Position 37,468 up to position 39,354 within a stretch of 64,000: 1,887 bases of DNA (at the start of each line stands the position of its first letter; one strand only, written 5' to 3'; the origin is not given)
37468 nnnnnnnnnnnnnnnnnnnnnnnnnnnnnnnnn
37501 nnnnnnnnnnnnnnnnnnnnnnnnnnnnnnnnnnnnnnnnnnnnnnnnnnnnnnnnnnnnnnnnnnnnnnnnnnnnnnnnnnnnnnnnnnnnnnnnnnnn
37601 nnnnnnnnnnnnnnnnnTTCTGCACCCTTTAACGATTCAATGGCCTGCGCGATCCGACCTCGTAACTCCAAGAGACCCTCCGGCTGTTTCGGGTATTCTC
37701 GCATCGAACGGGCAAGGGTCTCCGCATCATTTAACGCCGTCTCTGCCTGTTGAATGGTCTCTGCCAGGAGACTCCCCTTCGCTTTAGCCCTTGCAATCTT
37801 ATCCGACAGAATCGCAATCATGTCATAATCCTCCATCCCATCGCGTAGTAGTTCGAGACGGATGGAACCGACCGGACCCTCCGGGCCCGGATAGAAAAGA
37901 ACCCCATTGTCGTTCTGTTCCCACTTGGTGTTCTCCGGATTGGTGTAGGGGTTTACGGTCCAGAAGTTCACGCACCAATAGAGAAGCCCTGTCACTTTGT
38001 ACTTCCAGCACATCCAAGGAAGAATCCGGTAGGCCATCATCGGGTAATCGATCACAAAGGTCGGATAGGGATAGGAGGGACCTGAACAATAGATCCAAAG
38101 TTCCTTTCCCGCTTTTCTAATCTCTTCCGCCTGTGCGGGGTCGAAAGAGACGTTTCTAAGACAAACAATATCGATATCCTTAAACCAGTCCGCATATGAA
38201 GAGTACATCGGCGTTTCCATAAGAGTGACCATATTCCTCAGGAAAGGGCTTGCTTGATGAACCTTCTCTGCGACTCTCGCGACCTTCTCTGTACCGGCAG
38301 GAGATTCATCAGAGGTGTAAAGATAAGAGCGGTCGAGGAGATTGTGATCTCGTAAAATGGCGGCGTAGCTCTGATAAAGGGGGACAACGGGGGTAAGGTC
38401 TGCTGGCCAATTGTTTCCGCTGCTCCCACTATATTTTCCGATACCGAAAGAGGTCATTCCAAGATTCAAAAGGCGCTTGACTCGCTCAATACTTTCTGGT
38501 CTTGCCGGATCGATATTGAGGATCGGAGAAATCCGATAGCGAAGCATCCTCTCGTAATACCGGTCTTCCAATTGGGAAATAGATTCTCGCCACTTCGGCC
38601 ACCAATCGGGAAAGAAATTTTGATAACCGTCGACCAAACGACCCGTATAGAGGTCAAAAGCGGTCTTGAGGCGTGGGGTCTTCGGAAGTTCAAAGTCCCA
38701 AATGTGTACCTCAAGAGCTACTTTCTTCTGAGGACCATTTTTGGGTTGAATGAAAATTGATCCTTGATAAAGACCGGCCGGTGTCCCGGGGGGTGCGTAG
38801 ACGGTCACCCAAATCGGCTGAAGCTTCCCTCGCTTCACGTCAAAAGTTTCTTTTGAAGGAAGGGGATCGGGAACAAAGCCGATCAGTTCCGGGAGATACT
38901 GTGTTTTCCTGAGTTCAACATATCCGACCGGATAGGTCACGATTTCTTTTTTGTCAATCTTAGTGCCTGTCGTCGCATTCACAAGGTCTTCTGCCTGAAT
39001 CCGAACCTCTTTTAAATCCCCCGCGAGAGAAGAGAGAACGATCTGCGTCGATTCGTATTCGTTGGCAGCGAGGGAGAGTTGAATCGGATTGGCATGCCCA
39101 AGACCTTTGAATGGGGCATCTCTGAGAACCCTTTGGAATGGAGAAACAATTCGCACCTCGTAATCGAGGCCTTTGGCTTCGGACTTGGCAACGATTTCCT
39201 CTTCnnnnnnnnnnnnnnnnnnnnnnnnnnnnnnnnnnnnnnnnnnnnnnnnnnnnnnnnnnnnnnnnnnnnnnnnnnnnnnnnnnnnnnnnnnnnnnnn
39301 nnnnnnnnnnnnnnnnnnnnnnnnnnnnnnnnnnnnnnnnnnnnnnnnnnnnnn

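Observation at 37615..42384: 1589-aa secreted multidomain enzyme with a DUF4091/GH123-like C-terminal domain inside a biosynthetic EPS operon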

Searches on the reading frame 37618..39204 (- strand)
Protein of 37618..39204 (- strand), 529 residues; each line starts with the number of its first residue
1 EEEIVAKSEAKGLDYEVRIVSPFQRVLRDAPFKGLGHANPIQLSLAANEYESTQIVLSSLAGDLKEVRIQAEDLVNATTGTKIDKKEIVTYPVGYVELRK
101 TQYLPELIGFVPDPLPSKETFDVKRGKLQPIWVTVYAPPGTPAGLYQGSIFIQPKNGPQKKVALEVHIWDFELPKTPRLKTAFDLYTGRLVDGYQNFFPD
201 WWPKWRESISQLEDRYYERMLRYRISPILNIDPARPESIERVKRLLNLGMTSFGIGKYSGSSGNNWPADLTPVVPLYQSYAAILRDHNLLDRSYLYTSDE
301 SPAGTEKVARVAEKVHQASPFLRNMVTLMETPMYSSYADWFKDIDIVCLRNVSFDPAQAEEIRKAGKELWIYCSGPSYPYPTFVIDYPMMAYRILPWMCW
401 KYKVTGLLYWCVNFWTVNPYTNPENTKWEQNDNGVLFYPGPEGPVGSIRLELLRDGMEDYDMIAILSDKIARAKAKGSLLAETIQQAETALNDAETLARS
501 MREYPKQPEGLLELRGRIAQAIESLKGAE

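Call 22: find_homologous_proteins(query=window:37618-39204:-, max_evalue=0.001)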
Query window:37618-39204:- (529 aa): 616 proteins with E <= 0.001 among 8000 candidates; the best 120 are listed.
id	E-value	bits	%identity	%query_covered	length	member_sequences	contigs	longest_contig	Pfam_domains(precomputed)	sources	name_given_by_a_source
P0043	6.5e-160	551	48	98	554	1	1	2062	PF19543.6,PF13320.13,PF22680.3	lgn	-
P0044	4.8e-157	542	49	93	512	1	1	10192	PF19543.6,PF13320.13,PF22680.3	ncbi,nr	ncbi:MAG: DUF6067 family protein [Candidatus Omnitrophota bacterium]|nr:DUF6067 family protein [Cand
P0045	9.0e-139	482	44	97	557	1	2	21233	PF13320.13,PF22680.3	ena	-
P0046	7.2e-138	479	42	96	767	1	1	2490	PF19543.6,PF13320.13,PF22680.3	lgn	-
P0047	5.1e-134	466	45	99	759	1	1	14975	PF13320.13,PF22680.3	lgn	-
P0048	1.4e-133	465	43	97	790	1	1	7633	PF19543.6,PF13320.13,PF22680.3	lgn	-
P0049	7.7e-132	459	42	97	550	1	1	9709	PF19543.6,PF13320.13,PF22680.3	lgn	-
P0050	5.4e-131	456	44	97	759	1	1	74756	PF19543.6,PF13320.13,PF22680.3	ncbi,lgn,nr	ncbi:MAG: DUF4091 domain-containing protein [Candidatus Omnitrophica bacterium]|nr:DUF4091 domain-co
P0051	6.5e-131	456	43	94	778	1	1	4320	PF19543.6,PF13320.13,PF22680.3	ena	-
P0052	9.8e-131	455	43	97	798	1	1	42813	PF19543.6,PF13320.13,PF22680.3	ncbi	-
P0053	4.4e-130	453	43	96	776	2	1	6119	PF13320.13,PF22680.3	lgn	-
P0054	3.5e-128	447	42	98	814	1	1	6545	PF19543.6,PF13320.13,PF22680.3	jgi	jgi:hypothetical protein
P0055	5.9e-128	446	43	96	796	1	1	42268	PF19543.6,PF13320.13,PF22680.3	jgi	-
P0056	8.7e-128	445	40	98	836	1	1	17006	PF19543.6,PF13320.13,PF22680.3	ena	-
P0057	1.4e-127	445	43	92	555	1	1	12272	PF19543.6,PF13320.13,PF22680.3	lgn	-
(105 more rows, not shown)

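Call 23: find_encoding_contigs(protein=P0050, flank=10000, max_places=1)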
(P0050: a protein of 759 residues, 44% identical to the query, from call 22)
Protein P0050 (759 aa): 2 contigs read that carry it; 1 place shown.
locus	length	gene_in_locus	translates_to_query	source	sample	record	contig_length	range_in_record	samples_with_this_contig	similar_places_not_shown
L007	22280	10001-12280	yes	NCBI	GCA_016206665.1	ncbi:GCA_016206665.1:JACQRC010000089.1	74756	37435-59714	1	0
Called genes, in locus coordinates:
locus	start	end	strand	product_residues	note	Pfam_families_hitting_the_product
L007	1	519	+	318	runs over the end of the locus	PF00535:Glycos_transf_2, PF10111:Glyco_tranf_2_2, PF13641:Glyco_tranf_2_3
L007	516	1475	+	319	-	PF00535:Glycos_transf_2, PF13641:Glyco_tranf_2_3 (weak), PF13632:Glyco_trans_2_3 (weak)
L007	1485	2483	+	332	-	PF00535:Glycos_transf_2, PF10111:Glyco_tranf_2_2, PF13641:Glyco_tranf_2_3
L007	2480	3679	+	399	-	PF13439:Glyco_transf_4, PF13579:Glyco_trans_4_4, PF20706:GT4-conflict, PF00534:Glycos_transf_1, PF13692:Glyco_trans_1_4, PF13524:Glyco_trans_1_2 (weak)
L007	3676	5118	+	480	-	PF04932:Wzy_C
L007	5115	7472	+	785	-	PF00534:Glycos_transf_1, PF13692:Glyco_trans_1_4, PF13439:Glyco_transf_4, PF13579:Glyco_trans_4_4, PF00534:Glycos_transf_1, PF20706:GT4-conflict, PF13524:Glyco_trans_1_2, PF13692:Glyco_trans_1_4, +2 more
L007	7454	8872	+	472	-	-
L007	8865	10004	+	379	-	PF13439:Glyco_transf_4, PF13579:Glyco_trans_4_4, PF20706:GT4-conflict (weak), PF00534:Glycos_transf_1, PF13692:Glyco_trans_1_4, PF13524:Glyco_trans_1_2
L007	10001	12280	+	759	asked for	PF22680:Glyco_hydro_123_N_2, PF19543:GH123_N (weak), PF13320:GH123_cat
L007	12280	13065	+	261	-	PF01522:Polysacc_deac_1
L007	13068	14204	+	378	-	PF13506:Glyco_transf_21, PF00535:Glycos_transf_2, PF13641:Glyco_tranf_2_3, PF13632:Glyco_trans_2_3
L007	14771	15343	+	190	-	PF07589:PEP_exosort_dom (weak)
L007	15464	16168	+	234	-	PF02397:Bac_transf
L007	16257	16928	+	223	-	PF07589:PEP_exosort_dom (weak)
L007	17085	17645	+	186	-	-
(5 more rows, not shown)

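Call 24: find_encoding_contigs(protein=P0045, flank=10000, max_places=1)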
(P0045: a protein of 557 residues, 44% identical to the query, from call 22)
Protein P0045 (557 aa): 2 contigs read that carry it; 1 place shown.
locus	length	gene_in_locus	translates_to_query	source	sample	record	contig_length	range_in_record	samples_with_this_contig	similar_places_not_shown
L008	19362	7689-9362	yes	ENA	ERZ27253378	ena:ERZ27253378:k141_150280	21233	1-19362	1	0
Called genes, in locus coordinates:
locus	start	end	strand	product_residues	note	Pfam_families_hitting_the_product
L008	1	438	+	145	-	?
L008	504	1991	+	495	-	PF04932:Wzy_C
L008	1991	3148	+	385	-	PF13472:Lipase_GDSL_2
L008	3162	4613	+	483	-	PF00534:Glycos_transf_1, PF13692:Glyco_trans_1_4, PF13524:Glyco_trans_1_2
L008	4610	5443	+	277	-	PF01522:Polysacc_deac_1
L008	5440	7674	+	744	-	PF13439:Glyco_transf_4, PF13477:Glyco_trans_4_2, PF13579:Glyco_trans_4_4, PF00534:Glycos_transf_1, PF13524:Glyco_trans_1_2, PF13692:Glyco_trans_1_4, PF13439:Glyco_transf_4, PF13579:Glyco_trans_4_4, +5 more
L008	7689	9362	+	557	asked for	PF22680:Glyco_hydro_123_N_2, PF13320:GH123_cat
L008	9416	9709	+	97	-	-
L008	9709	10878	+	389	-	PF02543:Carbam_trans_N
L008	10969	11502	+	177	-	PF16861:Carbam_trans_C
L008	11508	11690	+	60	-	PF19451:DUF5989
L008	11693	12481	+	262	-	PF01522:Polysacc_deac_1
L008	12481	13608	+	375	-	PF13506:Glyco_transf_21, PF00535:Glycos_transf_2, PF13641:Glyco_tranf_2_3, PF13632:Glyco_trans_2_3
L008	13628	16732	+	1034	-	PF13439:Glyco_transf_4, PF13477:Glyco_trans_4_2, PF13579:Glyco_trans_4_4, PF20706:GT4-conflict, PF00534:Glycos_transf_1, PF13524:Glyco_trans_1_2, PF13692:Glyco_trans_1_4, PF13641:Glyco_tranf_2_3, +2 more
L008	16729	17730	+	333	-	PF03706:LPG_synthase_TM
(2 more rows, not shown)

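Call 25: find_encoding_contigs(protein=P0044, flank=10000, max_places=1)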
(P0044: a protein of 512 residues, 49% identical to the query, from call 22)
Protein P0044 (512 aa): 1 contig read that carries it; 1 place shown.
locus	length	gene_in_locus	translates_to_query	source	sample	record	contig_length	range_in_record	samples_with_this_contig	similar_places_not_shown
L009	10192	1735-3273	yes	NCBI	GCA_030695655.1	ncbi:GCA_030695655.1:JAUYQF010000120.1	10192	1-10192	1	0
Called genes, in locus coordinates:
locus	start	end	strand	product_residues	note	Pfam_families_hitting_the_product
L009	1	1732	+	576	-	PF21346:PcRGLX_3rd, PF07944:Beta-AFase-like_GH127_cat (weak)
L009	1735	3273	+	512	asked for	PF19543:GH123_N (weak), PF22680:Glyco_hydro_123_N_2 (weak), PF13320:GH123_cat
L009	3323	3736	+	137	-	PF05635:23S_rRNA_IVP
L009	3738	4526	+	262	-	PF01522:Polysacc_deac_1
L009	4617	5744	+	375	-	PF13506:Glyco_transf_21, PF00535:Glycos_transf_2, PF13641:Glyco_tranf_2_3, PF13632:Glyco_trans_2_3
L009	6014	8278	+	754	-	PF05157:MshEN, PF00437:T2SSE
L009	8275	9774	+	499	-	PF05157:MshEN, PF00437:T2SSE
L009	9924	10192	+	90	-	PF28597:T2SSF_N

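Call 39: predict_structure(alignment_id=A2)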
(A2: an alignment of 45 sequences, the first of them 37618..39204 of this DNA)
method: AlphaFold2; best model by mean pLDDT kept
length: 529 residues; sequences in the alignment: 45
mean_pLDDT: 94.7   pTM: 0.93
mean pLDDT of the five models: 94.7, 94.7, 94.5, 93.8, 93.6
residues with pLDDT >= 90: 477; 70-90: 40; 50-70: 4; < 50: 8
segments of 3 or more residues with pLDDT < 50: 1-8
pLDDT, mean of each block of 10 residues (from residue 1): 45 90 96 93 98 96 96 98 98 95 86 95 97 98 98 97 98 98 96 96 95 97 97 97 98 91 91 97 98 97 97 98 97 97 98 97 98 94 95 97 97 96 91 96 97 98 98 86 95 95 93 97 90
secondary structure, 60 per line:
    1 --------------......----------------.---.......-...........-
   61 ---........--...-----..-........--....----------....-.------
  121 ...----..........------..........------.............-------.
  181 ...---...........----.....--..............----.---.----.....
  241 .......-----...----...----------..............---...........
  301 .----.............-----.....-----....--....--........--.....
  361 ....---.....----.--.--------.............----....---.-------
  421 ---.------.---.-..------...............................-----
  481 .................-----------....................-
elements in order: E15-20 E41-47 E49-59 E64-71 E74-76 E88-92 E95-98 E109-112 E121-123 E128-137 E144-153 E160-172 E180-183 H187-197 H202-206 H209-222 H236-247 E253-255 H273-286 E293-301 H306-318 E324-328 H334-337 H340-343 E346-350 H356-364 E368-372 H389-401 E406-409 E445-447 H448-475 H481-497 H509-528

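Call 44: fold_search(model_id=the predicted structure, library=pdb)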
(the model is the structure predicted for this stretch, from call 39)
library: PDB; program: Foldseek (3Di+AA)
matches with E <= 10: 1874; with E <= 0.001: 203
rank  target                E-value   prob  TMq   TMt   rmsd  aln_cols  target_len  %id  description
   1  8k2f                  1.2e-39  1.00  0.77  0.82   3.8       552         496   26  Crystal structure of Group 1 oligosaccharide-releasing beta-N-acetylgalactosaminidase NgaCa from Cohnella abietis, apo 1 (released 2024-04-24)
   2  8k2g_A                1.4e-39  1.00  0.76  0.80   4.0       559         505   25  Crystal structure of Group 1 Oligosaccharide-releasing beta-N-acetylgalactosaminidase NgaCa from Cohnella abietis, apo (released 2024-04-24)
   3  8k2j                  7.6e-36  1.00  0.75  0.75   4.1       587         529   20  Crystal structure of Group 3 Oligosaccharide/Monosaccharide-releasing beta-N-acetylgalactosaminidase NgaDssm, apo form (released 2024-04-24)
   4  8k2h_B                1.2e-32  1.00  0.74  0.69   5.1       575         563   21  Crystal structure of Group 2Oligosaccharide/Monosaccharide-releasing beta-N-acetylhexosaminidase NgaAt from Arabidopsi (released 2024-04-24)
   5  8k2i_B                2.1e-32  1.00  0.73  0.69   4.9       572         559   22  Crystal structure of Group 2 Oligosaccharide/Monosaccharide-releasing beta-N-acetylhexosaminidase NgaAt from Arabidops (released 2024-04-24)
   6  8k2h_A                3.0e-32  1.00  0.73  0.69   5.1       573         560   22  Crystal structure of Group 2Oligosaccharide/Monosaccharide-releasing beta-N-acetylhexosaminidase NgaAt from Arabidopsi (released 2024-04-24)
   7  8p4l_A                6.9e-32  1.00  0.70  0.69   6.0       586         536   18  Beta-N-acetylgalactosaminidase from Niabella aurantiaca (released 2024-01-17)
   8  8k2l                  1.2e-31  1.00  0.73  0.69   5.4       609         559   19  Crystal structure of Group 4 Monosaccharide-releasing beta-N-acetylgalactosaminidase NgaP2 from Paenibacillus sp. TS12,  (released 2024-04-24)
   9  5l7v_B                2.7e-31  1.00  0.71  0.67   6.9       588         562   17  Crystal Structure of BvGH123 with bond transition state analog Galthiazoline. (released 2017-03-22)
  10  5l7r_A                2.7e-31  1.00  0.70  0.66   6.7       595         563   17  Crystal structure of BvGH123 (released 2017-03-22)
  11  8k2m                  4.6e-31  1.00  0.74  0.70   5.3       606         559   18  Crystal structure of Group 4 Monosaccharide-releasing beta-N-acetylgalactosaminidase NgaP2 from Paenibacillus sp. TS12 i (released 2024-04-24)
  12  5l7u_A                1.1e-30  1.00  0.70  0.68   6.4       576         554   16  Crystal structure of BvGH123 with bound GalNAc (released 2017-03-22)
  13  5l7u_B                1.8e-30  1.00  0.70  0.67   6.6       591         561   18  Crystal structure of BvGH123 with bound GalNAc (released 2017-03-22)
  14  5fqg_A                9.3e-30  1.00  0.71  0.65   6.3       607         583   13  The details of glycolipid glycan hydrolysis by the structural analysis of a family 123 glycoside hydrolase from Clostr (released 2016-03-30)
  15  5fqe_A                8.6e-29  1.00  0.72  0.67   6.1       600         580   14  The details of glycolipid glycan hydrolysis by the structural analysis of a family 123 glycoside hydrolase from Clostr (released 2016-03-30)
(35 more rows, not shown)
